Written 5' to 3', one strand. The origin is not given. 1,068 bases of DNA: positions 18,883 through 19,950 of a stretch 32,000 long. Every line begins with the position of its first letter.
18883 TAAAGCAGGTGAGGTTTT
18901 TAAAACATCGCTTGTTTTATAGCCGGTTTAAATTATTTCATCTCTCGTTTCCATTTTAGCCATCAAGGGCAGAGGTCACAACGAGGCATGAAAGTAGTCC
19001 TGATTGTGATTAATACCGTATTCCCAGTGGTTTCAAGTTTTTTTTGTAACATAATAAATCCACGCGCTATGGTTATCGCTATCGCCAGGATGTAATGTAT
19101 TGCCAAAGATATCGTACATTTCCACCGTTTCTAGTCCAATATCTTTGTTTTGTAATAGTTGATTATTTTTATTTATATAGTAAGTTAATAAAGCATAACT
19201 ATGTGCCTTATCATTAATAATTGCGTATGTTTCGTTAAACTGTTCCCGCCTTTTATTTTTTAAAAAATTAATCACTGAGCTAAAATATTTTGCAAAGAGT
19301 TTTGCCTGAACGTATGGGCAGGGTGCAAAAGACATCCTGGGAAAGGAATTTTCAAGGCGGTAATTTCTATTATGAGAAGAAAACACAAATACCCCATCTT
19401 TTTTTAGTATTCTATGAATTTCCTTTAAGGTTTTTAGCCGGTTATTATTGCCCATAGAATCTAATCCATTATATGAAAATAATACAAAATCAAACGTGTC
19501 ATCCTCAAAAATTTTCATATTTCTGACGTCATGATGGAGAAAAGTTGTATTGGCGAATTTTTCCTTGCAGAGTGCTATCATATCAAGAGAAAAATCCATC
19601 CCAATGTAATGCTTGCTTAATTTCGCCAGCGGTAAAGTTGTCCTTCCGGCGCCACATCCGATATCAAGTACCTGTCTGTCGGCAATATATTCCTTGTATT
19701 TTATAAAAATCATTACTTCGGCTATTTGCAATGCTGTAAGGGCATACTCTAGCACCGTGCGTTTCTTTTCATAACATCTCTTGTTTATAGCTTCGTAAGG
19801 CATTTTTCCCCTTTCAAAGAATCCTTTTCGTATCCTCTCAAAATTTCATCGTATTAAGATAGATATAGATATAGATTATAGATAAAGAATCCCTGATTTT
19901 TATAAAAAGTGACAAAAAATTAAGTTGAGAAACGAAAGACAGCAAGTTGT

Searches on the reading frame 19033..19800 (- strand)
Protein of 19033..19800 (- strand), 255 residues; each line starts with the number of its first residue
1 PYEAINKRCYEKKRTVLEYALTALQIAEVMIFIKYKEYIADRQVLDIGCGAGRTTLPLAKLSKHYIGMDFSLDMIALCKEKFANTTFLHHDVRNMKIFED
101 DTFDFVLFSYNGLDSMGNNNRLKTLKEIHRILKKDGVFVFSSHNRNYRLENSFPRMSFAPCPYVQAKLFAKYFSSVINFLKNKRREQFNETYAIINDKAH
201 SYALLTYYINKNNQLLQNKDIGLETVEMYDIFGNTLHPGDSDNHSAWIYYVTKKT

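Call 19: search_protein_families(library=pfam, proteins=[window:19033-19800:-], max_evalue=0.001)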
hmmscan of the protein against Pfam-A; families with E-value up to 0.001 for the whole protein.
window:19033-19800:- (255 aa): 14 families
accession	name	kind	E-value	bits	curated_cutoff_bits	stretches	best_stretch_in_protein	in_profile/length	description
PF13649.12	Methyltransf_25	-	2.7e-21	76.5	27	1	44-136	1-97/97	Methyltransferase domain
PF08241.18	Methyltransf_11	-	2.6e-19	70.1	21.2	1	45-140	1-95/95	Methyltransferase domain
PF13847.12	Methyltransf_31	-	7.6e-18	65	27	1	42-150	5-115/145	Methyltransferase domain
PF08242.18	Methyltransf_12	-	4.5e-13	50.2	30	1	45-138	1-98/98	Methyltransferase domain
PF13489.12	Methyltransf_23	-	3.2e-12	46.9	27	1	41-158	23-134/164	Methyltransferase domain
PF01209.24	Ubie_methyltran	-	7.1e-10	39.1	20.1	1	40-176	47-188/233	ubiE/COQ5 methyltransferase family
PF02390.23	Methyltransf_4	-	3.2e-07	30.4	24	1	43-106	4-64/173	Putative methyltransferase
PF02353.26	CMAS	-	2.2e-06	27.6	27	1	23-155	45-179/273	Mycolic acid cyclopropane synthetase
PF00398.26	RrnaAD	-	2.4e-06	27.3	24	1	10-108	12-96/263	Ribosomal RNA adenine dimethylase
PF05401.17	NodS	-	1.2e-05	25.6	24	1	43-143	46-147/201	Nodulation protein S (NodS)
PF01555.25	N6_N4_Mtase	-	9.6e-05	22.9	26.7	0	123-192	34-76/221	DNA methylase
PF07021.18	MetW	-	0.00015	21.9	21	1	42-135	15-105/193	Methionine biosynthesis protein MetW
PF05175.20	MTS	-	0.00015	21.8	23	1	40-106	31-102/170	Methyltransferase small domain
PF05148.21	Methyltransf_8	-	0.00022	21.6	27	1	36-158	68-178/219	Hypothetical methyltransferase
